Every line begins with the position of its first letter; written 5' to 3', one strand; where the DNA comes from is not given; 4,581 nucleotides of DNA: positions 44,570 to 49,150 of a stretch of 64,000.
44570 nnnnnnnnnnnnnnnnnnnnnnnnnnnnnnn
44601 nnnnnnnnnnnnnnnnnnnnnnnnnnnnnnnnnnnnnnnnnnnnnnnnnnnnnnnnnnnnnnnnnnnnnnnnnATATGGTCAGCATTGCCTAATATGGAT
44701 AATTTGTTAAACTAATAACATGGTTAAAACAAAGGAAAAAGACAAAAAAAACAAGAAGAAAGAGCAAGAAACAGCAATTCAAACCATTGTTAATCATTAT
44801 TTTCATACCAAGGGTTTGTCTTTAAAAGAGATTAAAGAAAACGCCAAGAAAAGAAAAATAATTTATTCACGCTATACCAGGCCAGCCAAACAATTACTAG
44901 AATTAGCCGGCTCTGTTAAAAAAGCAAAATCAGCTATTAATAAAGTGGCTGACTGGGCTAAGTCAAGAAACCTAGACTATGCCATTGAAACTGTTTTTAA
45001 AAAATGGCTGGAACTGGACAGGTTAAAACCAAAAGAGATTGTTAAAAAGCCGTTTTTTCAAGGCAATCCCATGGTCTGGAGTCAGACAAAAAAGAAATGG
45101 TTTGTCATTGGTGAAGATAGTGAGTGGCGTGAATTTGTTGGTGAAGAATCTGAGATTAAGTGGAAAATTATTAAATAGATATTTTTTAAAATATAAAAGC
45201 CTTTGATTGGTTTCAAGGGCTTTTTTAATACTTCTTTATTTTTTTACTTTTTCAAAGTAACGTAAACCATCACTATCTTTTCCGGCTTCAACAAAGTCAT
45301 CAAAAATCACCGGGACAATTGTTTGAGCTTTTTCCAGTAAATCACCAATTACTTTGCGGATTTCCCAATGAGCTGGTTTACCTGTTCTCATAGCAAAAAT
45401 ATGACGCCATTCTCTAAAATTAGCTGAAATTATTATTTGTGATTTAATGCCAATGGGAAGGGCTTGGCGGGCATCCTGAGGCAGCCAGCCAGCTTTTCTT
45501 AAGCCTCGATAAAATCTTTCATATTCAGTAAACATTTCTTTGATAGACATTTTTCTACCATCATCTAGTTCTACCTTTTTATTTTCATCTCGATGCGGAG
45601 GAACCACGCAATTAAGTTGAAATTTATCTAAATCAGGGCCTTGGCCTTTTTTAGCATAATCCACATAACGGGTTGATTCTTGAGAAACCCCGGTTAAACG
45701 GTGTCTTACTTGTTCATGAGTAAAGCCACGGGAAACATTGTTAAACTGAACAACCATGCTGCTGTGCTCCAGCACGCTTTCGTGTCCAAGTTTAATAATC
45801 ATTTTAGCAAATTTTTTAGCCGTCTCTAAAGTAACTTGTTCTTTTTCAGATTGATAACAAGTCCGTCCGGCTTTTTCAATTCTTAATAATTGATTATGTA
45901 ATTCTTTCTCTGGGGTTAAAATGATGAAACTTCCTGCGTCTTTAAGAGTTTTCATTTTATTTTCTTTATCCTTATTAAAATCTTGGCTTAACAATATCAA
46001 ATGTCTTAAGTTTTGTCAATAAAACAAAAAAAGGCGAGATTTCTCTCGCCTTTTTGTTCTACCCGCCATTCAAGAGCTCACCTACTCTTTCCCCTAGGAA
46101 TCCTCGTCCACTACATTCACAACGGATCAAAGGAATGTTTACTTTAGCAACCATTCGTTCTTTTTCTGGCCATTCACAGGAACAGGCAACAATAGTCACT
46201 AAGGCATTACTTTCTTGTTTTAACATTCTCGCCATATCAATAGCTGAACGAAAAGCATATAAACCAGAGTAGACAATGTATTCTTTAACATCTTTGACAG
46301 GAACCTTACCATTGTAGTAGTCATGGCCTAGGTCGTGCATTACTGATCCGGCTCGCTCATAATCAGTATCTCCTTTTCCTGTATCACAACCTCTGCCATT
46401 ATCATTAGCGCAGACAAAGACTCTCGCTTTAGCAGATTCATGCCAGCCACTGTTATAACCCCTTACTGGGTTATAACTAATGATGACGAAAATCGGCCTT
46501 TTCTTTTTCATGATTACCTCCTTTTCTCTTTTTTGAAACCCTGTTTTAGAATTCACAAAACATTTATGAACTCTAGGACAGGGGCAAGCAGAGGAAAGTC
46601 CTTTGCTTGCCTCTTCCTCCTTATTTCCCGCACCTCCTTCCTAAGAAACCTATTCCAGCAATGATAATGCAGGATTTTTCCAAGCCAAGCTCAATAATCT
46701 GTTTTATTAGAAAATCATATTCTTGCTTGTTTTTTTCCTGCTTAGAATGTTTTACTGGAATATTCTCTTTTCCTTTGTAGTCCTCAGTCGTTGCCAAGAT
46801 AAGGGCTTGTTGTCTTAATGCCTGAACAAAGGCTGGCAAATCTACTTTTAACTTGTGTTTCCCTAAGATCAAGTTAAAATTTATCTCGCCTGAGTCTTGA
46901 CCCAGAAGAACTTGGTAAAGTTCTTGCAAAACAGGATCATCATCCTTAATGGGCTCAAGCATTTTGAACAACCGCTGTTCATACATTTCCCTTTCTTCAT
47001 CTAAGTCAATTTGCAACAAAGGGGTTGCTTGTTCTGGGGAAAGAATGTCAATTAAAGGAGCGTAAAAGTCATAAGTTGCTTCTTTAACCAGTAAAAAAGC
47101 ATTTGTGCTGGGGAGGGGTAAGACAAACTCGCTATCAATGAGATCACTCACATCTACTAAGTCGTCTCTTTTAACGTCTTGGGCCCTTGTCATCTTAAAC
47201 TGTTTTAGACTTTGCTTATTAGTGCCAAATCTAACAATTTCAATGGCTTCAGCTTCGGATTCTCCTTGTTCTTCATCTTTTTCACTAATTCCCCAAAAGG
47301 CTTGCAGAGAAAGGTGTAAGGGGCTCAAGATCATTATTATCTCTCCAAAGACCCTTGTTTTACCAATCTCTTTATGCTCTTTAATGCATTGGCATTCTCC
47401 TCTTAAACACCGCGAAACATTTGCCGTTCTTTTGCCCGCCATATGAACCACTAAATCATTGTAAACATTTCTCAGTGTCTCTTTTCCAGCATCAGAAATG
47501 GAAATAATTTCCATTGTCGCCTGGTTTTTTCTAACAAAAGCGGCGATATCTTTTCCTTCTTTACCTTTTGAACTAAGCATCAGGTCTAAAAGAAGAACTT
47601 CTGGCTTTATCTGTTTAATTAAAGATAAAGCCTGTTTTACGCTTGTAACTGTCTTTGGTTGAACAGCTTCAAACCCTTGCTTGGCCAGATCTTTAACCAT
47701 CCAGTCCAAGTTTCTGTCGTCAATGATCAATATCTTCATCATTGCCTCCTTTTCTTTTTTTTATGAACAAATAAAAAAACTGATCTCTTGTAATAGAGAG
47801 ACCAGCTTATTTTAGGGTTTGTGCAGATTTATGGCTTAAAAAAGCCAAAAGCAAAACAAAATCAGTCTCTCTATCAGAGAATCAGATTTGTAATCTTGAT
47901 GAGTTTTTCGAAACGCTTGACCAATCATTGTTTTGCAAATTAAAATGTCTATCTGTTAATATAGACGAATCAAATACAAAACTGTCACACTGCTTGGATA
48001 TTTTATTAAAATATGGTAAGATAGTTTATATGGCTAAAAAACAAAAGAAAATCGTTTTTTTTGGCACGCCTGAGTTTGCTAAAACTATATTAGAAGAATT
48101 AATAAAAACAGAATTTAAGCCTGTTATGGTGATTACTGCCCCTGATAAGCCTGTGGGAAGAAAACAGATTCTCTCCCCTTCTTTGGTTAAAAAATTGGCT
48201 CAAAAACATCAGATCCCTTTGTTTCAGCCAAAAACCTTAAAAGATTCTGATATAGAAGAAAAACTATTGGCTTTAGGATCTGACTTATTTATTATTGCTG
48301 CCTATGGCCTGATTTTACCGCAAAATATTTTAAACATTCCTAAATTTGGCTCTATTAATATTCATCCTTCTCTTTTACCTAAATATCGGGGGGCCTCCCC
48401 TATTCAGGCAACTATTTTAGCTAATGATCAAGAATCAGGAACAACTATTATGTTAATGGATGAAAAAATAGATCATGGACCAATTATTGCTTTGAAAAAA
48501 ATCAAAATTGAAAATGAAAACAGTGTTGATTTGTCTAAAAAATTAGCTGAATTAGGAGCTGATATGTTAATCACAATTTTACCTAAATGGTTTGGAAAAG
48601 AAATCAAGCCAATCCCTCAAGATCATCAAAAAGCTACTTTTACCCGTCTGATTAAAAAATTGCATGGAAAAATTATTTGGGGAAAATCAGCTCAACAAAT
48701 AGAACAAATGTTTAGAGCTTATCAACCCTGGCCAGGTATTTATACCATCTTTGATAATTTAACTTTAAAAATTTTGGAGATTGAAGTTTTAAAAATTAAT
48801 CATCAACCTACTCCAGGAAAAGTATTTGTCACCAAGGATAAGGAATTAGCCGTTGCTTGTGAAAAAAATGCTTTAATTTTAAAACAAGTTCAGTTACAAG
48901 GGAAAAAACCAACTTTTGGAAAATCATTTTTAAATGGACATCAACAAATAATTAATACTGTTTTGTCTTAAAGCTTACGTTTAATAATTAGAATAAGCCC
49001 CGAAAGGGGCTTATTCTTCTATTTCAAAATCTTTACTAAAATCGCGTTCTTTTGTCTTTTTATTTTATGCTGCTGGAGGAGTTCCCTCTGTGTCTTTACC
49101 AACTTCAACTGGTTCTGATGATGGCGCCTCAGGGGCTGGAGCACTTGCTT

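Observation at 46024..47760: GC-richer two-gene island: a REC-domain protein with an unknown Cys-containing output, and a Cys-rich 165-aa partner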

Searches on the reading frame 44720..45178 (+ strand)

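Call 5: search_protein_families(library=pfam, proteins=[window:44720-45178:+], max_evalue=1)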
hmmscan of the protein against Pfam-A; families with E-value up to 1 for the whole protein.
window:44720-45178:+ (152 aa): 3 families
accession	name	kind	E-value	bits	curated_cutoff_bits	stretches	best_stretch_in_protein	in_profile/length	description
PF17865.7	AAA_lid_5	-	0.027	15.1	22.7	1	14-51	14-50/104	Midasin AAA lid domain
PF13054.11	DUF3915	-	0.12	12.8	26.9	1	4-70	31-97/126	Protein of unknown function (DUF3915)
PF21763.2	DHH_CID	-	0.82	10.6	27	1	48-108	1-63/84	DHH-CID domain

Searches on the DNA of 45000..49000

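Call 67: search_rna_families(source=window, start=45000, end=49000, threshold=evalue, max_evalue=1)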
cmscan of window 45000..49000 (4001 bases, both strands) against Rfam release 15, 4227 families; matches with E-value up to 1: 6.
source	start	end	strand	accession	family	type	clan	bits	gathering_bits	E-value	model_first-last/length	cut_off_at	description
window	46574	46620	+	RF04083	MIR528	Gene; miRNA;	-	27.1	62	0.019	1-89/89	no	MIR528 microRNA precursor family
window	46027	46088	-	RF02057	STnc40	Gene; sRNA;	-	23.2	45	0.88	1-70/70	no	Salmonella enterica sRNA STnc40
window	45991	46056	+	RF02057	STnc40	Gene; sRNA;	-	23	45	0.97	1-70/70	no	Salmonella enterica sRNA STnc40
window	46013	46058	+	RF02066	STnc320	Gene; sRNA;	-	22.7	50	0.5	1-55/55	no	Salmonella enterica sRNA STnc320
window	46574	46619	-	RF04083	MIR528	Gene; miRNA;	-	20.8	62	0.78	1-89/89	no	MIR528 microRNA precursor family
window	45511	45607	+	RF02706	TeloSII_ncR30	Gene; sRNA;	-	20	86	0.19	1-226/226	no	TeloSII non coding RNA 30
